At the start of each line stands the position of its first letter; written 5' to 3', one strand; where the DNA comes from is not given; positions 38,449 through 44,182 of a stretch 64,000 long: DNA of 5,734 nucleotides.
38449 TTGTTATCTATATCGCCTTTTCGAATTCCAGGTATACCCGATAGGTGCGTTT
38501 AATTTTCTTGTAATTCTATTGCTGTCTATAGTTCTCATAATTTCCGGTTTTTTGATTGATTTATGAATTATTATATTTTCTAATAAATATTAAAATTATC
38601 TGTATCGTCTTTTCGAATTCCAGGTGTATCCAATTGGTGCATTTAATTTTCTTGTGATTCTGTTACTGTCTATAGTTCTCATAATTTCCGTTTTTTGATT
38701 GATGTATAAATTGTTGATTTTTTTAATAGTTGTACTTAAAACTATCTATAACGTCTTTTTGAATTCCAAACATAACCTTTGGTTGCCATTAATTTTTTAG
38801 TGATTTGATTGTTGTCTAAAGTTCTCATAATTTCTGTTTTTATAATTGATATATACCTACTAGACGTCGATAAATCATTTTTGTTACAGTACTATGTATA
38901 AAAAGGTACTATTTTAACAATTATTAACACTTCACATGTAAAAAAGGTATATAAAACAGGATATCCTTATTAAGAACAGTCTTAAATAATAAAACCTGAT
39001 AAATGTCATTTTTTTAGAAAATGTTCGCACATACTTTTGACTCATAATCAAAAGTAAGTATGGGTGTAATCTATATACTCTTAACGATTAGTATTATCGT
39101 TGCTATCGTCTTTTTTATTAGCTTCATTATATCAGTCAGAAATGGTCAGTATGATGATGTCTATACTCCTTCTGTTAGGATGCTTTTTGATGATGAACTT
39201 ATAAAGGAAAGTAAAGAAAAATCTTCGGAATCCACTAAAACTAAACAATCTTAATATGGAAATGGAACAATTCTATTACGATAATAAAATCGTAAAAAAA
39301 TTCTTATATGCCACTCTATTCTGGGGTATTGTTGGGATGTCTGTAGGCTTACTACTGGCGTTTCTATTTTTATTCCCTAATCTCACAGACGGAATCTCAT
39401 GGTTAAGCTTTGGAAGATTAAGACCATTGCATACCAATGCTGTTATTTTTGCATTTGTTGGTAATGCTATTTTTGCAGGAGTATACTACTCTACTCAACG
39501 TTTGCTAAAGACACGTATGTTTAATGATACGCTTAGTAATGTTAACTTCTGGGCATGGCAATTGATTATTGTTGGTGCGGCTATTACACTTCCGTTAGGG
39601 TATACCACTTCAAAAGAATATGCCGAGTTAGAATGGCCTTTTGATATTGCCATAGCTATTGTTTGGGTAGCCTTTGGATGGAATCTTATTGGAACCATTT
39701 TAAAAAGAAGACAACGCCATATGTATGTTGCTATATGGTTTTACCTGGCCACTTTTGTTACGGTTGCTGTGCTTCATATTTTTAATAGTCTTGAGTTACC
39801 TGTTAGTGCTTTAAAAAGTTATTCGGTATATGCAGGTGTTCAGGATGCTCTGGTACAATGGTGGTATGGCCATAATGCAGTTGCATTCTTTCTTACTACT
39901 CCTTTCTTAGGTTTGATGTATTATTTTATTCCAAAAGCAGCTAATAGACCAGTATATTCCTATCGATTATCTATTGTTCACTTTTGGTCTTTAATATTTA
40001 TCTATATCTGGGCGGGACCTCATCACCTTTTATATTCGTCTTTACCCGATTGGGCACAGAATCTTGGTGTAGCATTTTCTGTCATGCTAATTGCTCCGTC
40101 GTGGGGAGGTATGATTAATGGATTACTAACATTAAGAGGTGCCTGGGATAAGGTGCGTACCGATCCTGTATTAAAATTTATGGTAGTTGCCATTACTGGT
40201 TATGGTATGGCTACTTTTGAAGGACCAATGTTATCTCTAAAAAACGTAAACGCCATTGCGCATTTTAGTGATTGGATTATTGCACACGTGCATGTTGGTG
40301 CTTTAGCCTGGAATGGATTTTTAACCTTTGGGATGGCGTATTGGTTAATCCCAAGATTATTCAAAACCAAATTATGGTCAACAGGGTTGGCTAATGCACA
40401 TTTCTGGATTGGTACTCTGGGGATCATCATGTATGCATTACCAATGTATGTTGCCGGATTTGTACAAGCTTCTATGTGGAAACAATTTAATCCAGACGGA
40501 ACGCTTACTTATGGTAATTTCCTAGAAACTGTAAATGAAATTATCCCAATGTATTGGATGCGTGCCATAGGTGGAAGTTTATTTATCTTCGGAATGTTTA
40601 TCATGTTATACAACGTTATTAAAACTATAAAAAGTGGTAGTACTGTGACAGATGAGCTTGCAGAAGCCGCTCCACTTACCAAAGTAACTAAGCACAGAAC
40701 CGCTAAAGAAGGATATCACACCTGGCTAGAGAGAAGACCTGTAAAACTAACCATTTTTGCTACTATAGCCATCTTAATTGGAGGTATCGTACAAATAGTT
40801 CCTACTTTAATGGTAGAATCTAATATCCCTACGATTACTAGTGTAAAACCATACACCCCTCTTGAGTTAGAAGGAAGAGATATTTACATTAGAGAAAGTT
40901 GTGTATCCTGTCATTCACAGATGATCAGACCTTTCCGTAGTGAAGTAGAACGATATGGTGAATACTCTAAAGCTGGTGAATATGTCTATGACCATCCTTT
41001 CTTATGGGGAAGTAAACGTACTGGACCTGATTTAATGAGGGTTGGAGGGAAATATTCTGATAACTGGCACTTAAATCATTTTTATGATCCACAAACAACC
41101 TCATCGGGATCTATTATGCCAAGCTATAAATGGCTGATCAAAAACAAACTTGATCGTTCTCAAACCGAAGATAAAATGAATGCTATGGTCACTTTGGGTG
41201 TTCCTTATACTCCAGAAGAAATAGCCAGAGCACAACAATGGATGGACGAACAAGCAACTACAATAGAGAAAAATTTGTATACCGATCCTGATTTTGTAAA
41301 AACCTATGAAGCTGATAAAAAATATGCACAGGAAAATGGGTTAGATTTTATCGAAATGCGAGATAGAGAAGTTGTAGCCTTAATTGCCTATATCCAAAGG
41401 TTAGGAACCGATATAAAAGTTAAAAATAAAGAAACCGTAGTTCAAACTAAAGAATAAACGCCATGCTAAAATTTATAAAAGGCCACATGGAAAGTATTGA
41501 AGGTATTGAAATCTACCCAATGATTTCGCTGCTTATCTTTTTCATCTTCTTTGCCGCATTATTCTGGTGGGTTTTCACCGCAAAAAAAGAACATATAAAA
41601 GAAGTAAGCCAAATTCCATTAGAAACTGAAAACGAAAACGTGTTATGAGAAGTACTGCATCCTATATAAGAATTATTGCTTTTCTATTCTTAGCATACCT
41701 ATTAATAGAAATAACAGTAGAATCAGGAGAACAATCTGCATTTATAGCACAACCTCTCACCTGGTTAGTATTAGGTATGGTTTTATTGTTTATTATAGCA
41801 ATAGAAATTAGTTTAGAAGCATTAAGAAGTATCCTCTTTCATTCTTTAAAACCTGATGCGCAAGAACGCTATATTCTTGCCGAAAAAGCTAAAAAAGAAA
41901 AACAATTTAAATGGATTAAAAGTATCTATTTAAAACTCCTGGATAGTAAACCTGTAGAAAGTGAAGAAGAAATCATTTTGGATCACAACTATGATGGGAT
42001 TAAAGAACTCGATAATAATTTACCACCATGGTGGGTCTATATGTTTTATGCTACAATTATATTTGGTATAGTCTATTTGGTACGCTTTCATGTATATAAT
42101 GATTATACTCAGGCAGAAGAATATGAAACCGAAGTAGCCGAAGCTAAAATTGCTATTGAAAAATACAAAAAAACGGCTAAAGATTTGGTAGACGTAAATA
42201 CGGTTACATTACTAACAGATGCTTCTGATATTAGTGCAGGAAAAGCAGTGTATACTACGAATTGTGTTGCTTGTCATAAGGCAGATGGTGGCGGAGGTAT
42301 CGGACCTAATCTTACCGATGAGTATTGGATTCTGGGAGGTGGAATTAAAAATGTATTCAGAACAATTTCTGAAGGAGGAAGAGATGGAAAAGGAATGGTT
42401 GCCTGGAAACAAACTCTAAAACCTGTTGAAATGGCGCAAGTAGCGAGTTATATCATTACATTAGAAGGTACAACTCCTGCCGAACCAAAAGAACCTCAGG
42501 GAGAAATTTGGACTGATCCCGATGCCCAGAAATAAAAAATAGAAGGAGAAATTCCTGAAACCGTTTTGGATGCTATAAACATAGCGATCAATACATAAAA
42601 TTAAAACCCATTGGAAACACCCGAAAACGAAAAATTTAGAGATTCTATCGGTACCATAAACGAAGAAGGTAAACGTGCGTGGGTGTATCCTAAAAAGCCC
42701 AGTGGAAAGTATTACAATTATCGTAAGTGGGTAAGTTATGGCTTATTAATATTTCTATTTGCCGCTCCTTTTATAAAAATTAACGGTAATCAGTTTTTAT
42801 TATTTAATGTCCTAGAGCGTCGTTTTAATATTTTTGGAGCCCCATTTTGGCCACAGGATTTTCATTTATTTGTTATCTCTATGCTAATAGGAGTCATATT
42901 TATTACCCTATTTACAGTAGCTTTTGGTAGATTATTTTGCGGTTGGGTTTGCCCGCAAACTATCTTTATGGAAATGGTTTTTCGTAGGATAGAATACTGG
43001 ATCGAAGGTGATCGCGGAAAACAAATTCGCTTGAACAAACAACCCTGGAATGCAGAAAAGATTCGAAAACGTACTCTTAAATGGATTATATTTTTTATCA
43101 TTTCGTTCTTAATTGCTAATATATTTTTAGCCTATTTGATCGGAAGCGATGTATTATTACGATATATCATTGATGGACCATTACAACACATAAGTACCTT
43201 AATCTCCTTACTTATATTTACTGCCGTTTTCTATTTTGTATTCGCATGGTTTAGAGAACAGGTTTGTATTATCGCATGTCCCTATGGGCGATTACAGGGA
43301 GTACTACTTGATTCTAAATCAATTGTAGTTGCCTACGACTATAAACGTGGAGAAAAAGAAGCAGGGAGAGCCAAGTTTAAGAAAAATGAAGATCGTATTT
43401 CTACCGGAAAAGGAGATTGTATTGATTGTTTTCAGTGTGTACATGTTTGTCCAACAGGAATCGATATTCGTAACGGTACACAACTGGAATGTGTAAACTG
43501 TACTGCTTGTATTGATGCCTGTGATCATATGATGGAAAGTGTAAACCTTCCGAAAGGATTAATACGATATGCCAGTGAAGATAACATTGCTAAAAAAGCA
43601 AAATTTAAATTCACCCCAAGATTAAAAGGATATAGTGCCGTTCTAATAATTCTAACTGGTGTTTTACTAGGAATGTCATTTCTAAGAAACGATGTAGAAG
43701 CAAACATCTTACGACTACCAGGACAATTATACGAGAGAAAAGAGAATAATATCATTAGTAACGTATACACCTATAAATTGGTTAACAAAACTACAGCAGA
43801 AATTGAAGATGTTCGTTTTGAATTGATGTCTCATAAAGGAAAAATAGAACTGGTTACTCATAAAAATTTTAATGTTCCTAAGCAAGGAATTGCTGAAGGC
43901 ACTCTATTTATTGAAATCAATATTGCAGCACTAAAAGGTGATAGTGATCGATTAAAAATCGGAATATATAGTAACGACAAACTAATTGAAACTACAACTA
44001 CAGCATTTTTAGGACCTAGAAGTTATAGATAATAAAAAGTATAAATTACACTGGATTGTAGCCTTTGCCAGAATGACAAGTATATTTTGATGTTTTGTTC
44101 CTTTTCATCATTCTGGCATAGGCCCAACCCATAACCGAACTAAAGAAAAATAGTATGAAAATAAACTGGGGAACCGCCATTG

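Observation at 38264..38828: Tandem array of four unannotated mini-ORFs (28, 28, 28 and 44 aa) encoding basic MRT...RRYR peptides between nap and cco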

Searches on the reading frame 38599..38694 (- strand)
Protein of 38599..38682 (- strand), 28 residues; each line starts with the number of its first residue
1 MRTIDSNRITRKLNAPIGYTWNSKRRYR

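Call 3: search_protein_families(library=ncbifam, proteins=[window:38599-38682:-], max_evalue=10)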
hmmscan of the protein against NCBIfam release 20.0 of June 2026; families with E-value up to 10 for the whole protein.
seq(28 aa): 0 families

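Call 4: search_protein_families(library=pfam, proteins=[window:38599-38682:-], max_evalue=10)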
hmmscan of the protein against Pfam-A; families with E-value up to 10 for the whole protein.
seq(28 aa): 0 families

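Call 11: find_related_loci(query=A1, collection=genome_contigs, flank=6000)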
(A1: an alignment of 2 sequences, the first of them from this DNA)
Query A1 (28 aa) in genome_contigs; peptide patterns used: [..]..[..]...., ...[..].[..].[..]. (x = any residue, [..] = any of these).
105 stretches matched a pattern; 82 encode a relative of the query (tblastn E <= 1e-3); the best 80 are kept; 80 distinct loci.
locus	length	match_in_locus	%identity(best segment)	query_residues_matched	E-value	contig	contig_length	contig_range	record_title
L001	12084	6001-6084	100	1-28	9e-15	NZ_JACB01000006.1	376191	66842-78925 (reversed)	Aquimarina megaterium XH134 contig6_scaffold4, whole genome shotgun sequence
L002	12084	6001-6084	100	1-28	1e-14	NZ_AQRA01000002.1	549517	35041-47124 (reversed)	Aquimarina atlantica strain 22II-S11-z7 contig2, whole genome shotgun sequence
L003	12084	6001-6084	100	1-28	3e-14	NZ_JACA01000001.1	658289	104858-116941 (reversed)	Aquimarina macrocephali JAMB N27 contig1_scaffold1, whole genome shotgun sequence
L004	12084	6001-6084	100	1-28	3e-14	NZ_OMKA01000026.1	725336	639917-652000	Aquimarina sp. Aq78 isolate Aquimarina sp. strain Aq78 assembly02, whole genome shotgun sequence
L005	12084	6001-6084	89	1-28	3e-12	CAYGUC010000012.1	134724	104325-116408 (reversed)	MAG TPA_asm: uncultured Flavobacteriaceae bacterium isolate ERP117304_co3_276 genome assembly, contig: NODE_154_length_1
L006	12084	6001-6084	89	1-28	3e-12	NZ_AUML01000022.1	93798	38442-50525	Aquimarina muelleri DSM 19832 H527DRAFT_scaffold00018.18_C, whole genome shotgun sequence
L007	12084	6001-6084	86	1-28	5e-12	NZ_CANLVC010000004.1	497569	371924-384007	Aquimarina algiphila isolate 2-91_1.fasta NODE_9, whole genome shotgun sequence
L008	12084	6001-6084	86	1-28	1e-11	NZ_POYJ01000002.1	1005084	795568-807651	Aquimarina sediminis strain w01 contig2, whole genome shotgun sequence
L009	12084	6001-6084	75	1-28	5e-11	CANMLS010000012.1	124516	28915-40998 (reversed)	uncultured Aquimarina sp. isolate 637-3Z.fasta genome assembly, contig: NODE_12, whole genome shotgun sequence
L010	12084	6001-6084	79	1-28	6e-11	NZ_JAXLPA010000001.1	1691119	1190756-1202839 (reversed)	Aquimarina sp. 2201CG5-10 contig1, whole genome shotgun sequence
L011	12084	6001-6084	79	1-28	2e-10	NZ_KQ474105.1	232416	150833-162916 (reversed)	Aquimarina longa SW024 scaffold11, whole genome shotgun sequence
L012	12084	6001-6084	75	1-28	1e-9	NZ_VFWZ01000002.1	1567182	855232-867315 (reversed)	Aquimarina algicola strain M625 scaffold2, whole genome shotgun sequence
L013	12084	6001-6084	71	1-28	1e-9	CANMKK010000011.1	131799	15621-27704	uncultured Aquimarina sp. isolate 513.fasta genome assembly, contig: NODE_11, whole genome shotgun sequence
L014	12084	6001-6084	68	1-28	1e-9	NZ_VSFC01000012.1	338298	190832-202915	Formosa maritima strain 1494 scaffold43, whole genome shotgun sequence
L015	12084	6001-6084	71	1-28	2e-9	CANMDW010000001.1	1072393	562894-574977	uncultured Aquimarina sp. isolate 3-722-3Z.fasta genome assembly, contig: FOHHPFJH_1, whole genome shotgun sequence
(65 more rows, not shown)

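Call 49: find_related_loci(query=A1, collection=viral_contigs, flank=5000)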
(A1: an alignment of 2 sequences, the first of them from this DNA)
Query A1 (28 aa) in viral_contigs; peptide patterns used: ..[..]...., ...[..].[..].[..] (x = any residue, [..] = any of these).
45 stretches matched a pattern, but none encodes a relative of the query by tblastn (E <= 1e-3).

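Call 74: search_protein_families(library=padloc, proteins=[window:38599-38682:-], max_evalue=10)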
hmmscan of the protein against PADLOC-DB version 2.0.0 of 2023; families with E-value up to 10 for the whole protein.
seq(28 aa): 0 families

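Call 84: predict_structure(alignment_id=A3)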
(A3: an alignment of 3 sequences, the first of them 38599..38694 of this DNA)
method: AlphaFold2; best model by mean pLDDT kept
length: 32 residues; sequences in the alignment: 3
mean_pLDDT: 63.4   pTM: 0.23
mean pLDDT of the five models: 63.4, 62.1, 61.8, 57.8, 56.7
residues with pLDDT >= 90: 0; 70-90: 1; 50-70: 31; < 50: 0
segments of 3 or more residues with pLDDT < 50: none
pLDDT, mean of each block of 10 residues (from residue 1): 61 67 62 62
secondary structure, 60 per line:
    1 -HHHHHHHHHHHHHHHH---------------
elements in order: H2-17

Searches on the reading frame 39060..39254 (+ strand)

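Call 10: search_protein_families(library=pfam, proteins=[window:39060-39254:+])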
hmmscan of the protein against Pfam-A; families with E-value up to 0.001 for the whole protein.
window:39060-39254:+ (64 aa): 1 family
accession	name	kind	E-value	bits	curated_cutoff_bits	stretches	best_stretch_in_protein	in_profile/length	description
PF03597.20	FixS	-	2.8e-18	65.8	23.1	1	3-45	2-44/44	Cytochrome oxidase maturation protein cbb3-type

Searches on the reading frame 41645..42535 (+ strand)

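Call 72: search_protein_families(library=pfam, proteins=[window:41645-42535:+], max_evalue=0.00001)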
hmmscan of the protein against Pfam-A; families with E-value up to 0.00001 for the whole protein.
window:41645-42535:+ (296 aa): 3 families
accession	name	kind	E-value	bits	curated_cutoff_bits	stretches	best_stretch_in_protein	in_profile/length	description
PF14715.11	FixP_N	-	3.8e-21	75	24.9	1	109-154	2-47/48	N-terminal domain of cytochrome oxidase-cbb3, FixP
PF13442.11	Cytochrome_CBB3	-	2.4e-11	44.2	27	1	195-270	2-68/68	Cytochrome C oxidase, cbb3-type, subunit III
PF00034.26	Cytochrom_C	-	4.2e-09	38.1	21.3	1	197-273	2-89/90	Cytochrome c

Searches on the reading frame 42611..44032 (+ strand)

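Call 72: search_protein_families(library=pfam, proteins=[window:42611-44032:+], max_evalue=0.00001)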
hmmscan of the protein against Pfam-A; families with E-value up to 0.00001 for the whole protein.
window:42611-44032:+ (473 aa): 9 families
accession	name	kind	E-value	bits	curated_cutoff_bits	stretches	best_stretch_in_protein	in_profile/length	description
PF13746.11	Fer4_18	-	1.5e-43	148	27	1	214-323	1-114/114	4Fe-4S dicluster domain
PF11614.14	FixG_C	-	4.5e-19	69.2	25.6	1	353-469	2-119/119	IG-like fold at C-terminal of FixG, putative oxidoreductase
PF12801.12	Fer4_5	-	4.4e-13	49.4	22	1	89-136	3-46/48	4Fe-4S binding domain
PF12838.12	Fer4_7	-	2.4e-08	34.7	27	0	218-284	7-52/52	4Fe-4S dicluster domain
PF13187.11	Fer4_9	-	7.6e-08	32.7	27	0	219-283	8-50/52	4Fe-4S dicluster domain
PF13237.11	Fer4_10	-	9.6e-08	32.3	25.5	0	218-281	14-53/53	4Fe-4S dicluster domain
PF13484.11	Fer4_16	-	9.7e-07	29.9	30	0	218-282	7-65/66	4Fe-4S double cluster binding domain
PF13534.11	Fer4_17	-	2.6e-06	28.3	22.2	0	218-285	7-61/61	4Fe-4S dicluster domain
PF13183.11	Fer4_8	-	8.8e-06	26.6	27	0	244-284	28-68/68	4Fe-4S dicluster domain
